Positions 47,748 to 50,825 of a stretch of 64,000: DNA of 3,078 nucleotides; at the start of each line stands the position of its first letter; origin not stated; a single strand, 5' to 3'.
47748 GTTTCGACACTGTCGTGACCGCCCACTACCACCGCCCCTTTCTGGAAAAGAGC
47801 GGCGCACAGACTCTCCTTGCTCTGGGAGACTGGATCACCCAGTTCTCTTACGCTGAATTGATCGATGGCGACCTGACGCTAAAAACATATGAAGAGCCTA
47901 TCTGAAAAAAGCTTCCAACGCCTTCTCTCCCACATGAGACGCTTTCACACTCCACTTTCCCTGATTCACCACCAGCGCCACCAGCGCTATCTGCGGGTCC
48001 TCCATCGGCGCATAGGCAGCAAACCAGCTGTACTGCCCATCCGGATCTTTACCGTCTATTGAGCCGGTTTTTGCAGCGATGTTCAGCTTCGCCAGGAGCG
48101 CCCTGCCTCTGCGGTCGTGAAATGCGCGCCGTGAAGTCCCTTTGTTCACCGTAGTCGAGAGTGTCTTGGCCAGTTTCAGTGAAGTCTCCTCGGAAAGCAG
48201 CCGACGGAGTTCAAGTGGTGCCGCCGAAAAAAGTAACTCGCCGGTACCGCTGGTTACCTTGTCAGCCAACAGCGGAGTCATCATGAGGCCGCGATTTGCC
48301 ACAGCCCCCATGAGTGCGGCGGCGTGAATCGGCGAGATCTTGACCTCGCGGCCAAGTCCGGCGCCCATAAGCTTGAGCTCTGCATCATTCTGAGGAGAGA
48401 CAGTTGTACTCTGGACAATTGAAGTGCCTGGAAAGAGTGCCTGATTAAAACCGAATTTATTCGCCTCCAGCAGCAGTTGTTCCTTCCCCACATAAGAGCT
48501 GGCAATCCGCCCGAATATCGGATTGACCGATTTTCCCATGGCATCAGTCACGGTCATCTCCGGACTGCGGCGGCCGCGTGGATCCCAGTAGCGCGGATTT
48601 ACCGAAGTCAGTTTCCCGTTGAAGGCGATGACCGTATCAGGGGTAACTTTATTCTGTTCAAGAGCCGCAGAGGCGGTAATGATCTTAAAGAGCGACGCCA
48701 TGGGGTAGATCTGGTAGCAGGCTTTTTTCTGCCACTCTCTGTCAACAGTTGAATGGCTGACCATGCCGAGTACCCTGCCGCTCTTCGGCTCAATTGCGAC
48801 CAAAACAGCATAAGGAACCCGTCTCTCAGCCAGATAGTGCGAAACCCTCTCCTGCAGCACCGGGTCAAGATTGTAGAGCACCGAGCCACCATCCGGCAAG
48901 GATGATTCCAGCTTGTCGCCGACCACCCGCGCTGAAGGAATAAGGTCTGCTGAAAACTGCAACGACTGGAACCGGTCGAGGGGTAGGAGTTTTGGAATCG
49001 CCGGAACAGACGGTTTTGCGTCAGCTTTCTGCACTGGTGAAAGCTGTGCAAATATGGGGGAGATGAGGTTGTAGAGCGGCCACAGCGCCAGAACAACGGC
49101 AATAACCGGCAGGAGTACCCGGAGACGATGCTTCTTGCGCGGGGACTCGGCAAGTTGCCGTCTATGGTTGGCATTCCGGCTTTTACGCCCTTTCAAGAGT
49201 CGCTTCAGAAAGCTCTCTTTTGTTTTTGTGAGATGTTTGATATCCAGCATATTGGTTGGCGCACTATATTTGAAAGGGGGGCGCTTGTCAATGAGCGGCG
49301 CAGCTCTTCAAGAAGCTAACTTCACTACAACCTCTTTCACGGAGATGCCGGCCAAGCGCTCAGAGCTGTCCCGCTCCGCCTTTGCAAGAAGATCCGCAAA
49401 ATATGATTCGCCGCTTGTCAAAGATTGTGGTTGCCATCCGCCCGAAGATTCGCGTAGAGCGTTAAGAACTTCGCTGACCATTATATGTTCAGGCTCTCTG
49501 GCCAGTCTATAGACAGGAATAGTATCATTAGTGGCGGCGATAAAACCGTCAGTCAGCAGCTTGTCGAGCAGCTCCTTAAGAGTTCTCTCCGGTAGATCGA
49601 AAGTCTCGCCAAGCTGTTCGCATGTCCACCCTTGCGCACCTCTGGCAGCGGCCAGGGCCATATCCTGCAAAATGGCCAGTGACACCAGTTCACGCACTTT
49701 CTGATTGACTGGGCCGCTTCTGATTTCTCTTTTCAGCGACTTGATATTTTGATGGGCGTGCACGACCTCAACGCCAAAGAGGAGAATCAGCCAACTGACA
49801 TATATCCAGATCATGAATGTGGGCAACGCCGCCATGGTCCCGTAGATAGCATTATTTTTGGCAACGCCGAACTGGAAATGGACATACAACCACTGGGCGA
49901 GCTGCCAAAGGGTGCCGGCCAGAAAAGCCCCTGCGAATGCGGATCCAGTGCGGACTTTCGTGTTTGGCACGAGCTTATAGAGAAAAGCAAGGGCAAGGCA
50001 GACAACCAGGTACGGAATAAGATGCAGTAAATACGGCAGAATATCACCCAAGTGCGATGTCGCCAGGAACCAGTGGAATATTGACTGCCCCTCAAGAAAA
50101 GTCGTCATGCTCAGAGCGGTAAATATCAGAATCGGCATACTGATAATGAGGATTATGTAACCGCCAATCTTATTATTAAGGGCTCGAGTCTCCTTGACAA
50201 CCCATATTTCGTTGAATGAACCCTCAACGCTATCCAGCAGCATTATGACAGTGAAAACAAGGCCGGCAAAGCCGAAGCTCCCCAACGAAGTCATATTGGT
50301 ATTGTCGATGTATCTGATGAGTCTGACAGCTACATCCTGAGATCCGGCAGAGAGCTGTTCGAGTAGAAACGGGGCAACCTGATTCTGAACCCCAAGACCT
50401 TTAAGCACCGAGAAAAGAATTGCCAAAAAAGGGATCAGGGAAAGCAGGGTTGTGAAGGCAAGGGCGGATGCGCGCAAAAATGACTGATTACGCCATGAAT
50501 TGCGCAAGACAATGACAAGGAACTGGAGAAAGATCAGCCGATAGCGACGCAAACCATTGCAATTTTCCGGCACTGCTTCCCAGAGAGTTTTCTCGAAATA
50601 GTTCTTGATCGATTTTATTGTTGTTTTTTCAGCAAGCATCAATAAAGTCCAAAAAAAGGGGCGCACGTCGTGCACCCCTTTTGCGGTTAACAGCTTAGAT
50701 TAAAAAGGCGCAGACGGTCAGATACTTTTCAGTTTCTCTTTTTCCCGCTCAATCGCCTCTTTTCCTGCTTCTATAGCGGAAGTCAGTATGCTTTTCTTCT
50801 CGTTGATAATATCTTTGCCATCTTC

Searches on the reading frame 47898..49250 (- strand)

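Call 66: search_protein_families(library=pfam, proteins=[window:47898-49250:-], max_evalue=0.00001)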
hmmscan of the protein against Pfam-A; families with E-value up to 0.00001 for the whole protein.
window:47898-49250:- (450 aa): 1 family
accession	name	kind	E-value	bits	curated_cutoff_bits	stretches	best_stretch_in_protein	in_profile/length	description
PF00905.27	Transpeptidase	-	1.9e-38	132.8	22.1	1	150-435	3-284/299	Penicillin binding protein transpeptidase domain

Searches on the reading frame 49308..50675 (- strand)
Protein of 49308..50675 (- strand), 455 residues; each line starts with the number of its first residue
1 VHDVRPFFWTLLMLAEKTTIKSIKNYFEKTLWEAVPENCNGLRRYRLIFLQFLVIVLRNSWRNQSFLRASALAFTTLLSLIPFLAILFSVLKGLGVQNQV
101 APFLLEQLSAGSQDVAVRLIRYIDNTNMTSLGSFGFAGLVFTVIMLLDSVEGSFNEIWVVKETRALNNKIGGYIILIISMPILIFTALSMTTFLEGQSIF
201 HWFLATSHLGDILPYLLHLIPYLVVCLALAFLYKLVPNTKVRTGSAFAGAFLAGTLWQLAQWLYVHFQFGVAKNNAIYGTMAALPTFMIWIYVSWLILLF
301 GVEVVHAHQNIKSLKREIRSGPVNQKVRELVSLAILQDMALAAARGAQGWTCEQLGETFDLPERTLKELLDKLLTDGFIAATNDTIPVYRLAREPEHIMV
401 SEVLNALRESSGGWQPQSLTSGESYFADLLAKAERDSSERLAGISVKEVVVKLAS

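Call 66: search_protein_families(library=pfam, proteins=[window:49308-50675:-], max_evalue=0.00001)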
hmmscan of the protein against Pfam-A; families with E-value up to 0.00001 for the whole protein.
window:49308-50675:- (455 aa): 2 families
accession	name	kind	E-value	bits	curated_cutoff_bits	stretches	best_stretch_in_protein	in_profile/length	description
PF03631.20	Virul_fac_BrkB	-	3.7e-51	174.7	33.7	1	62-310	2-257/259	Virulence factor BrkB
PF02082.26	Rrf2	-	8.8e-07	29.6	30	1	339-450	13-130/132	Iron-dependent Transcriptional regulator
